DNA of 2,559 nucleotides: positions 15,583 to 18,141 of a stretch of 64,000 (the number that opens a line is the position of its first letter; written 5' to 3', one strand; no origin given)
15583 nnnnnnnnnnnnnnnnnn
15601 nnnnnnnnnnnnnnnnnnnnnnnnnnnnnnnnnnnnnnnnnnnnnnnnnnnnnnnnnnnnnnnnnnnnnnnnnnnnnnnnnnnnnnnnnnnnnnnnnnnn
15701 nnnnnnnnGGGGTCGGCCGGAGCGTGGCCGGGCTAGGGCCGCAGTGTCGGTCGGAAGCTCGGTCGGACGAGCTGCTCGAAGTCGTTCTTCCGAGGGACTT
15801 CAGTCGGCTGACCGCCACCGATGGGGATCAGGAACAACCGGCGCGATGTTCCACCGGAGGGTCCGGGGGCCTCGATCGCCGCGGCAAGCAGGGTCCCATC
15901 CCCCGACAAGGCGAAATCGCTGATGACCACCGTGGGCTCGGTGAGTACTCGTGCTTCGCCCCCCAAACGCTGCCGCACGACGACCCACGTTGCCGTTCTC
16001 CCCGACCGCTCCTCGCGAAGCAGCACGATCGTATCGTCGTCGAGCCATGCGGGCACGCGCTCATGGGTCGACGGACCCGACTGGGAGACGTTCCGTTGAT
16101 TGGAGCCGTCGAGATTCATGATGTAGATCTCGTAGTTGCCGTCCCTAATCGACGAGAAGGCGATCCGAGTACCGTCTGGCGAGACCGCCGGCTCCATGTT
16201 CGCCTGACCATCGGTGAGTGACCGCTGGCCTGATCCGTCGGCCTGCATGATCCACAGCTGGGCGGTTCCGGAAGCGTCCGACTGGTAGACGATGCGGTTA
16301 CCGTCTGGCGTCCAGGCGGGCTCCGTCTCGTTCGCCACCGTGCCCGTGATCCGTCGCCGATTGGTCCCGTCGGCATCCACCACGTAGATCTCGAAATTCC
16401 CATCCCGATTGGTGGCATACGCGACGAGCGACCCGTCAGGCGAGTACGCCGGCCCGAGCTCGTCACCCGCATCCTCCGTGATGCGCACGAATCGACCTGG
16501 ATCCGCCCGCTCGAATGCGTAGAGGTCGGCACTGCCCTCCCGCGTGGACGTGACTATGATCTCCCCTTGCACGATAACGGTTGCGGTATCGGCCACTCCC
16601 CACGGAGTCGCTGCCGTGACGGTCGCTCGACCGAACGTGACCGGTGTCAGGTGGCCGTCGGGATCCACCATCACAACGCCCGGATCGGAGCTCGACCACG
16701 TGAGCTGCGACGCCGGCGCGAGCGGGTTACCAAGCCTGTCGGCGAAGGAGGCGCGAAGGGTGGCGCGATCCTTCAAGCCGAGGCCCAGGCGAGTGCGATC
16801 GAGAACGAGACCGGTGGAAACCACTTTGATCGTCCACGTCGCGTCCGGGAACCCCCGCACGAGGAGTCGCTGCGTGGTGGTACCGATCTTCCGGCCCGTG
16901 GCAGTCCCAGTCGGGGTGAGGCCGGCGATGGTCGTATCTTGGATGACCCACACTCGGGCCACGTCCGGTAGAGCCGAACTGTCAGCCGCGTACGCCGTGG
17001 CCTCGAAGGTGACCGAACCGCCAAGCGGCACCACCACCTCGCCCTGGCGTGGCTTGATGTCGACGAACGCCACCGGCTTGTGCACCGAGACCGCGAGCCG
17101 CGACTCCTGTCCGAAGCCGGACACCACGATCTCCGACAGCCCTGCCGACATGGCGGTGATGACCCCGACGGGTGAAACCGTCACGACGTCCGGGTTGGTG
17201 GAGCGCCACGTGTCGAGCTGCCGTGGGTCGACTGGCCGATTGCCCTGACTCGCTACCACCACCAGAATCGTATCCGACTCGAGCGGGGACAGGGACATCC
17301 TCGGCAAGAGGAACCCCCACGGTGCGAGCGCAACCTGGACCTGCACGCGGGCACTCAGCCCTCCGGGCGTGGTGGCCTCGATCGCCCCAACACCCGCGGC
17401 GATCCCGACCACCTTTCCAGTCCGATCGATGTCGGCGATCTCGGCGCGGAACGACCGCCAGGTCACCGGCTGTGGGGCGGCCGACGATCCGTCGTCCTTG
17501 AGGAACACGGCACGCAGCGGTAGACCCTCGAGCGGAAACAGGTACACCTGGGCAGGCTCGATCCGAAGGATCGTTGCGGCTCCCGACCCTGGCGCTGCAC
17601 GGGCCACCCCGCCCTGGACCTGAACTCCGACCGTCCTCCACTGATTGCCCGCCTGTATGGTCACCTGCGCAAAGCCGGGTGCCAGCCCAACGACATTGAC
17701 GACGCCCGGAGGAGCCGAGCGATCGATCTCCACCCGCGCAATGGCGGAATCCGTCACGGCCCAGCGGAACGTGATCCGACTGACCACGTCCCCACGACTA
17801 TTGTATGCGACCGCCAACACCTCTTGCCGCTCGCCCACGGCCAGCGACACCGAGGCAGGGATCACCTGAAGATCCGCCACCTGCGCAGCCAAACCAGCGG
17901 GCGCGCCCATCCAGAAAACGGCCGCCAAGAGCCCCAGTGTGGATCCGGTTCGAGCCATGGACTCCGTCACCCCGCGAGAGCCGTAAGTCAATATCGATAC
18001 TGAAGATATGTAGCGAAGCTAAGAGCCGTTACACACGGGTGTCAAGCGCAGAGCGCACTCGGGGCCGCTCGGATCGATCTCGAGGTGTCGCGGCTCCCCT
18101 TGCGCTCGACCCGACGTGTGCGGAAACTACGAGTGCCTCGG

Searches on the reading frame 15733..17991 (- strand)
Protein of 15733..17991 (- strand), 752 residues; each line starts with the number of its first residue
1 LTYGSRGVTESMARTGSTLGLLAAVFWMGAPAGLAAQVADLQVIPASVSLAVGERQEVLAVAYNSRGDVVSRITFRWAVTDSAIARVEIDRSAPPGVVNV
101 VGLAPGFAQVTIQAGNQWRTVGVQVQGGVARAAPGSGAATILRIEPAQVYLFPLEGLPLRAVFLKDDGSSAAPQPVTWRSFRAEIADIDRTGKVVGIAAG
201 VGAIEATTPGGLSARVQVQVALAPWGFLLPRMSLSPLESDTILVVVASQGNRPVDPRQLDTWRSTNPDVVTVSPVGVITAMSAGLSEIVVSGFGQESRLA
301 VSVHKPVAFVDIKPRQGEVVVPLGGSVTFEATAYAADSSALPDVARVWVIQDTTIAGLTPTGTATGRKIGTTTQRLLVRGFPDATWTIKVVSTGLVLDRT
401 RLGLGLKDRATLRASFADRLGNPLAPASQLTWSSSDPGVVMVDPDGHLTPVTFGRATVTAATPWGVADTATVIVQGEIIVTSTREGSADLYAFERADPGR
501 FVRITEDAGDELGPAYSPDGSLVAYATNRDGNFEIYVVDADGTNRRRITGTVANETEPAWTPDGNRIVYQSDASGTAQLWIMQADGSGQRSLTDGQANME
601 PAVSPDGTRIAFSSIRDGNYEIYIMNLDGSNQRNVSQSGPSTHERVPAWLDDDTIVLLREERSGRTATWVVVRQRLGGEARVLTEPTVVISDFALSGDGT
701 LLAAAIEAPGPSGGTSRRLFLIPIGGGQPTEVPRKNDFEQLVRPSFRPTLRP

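Call 33: search_protein_families(library=pfam, proteins=[window:15733-17991:-], max_evalue=0.00001)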
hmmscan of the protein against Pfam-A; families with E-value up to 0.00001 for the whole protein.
window:15733-17991:- (752 aa): 4 families
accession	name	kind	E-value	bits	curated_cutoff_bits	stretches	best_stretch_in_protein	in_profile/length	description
PF07676.18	PD40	-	4e-33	113.1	20.9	3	590-624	2-38/38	WD40-like Beta Propeller Repeat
PF02368.24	Big_2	-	9.6e-19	67.6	22.8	0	307-373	2-63/79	Bacterial Ig-like domain (group 2)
PF22359.2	Big-like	-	1.6e-06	28.7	27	0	260-302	3-45/48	Bacterial Ig-like domain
PF25174.1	Beta-prop_THOC3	-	5.8e-06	25.9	305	0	501-613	81-189/272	THOC3 beta-propeller domain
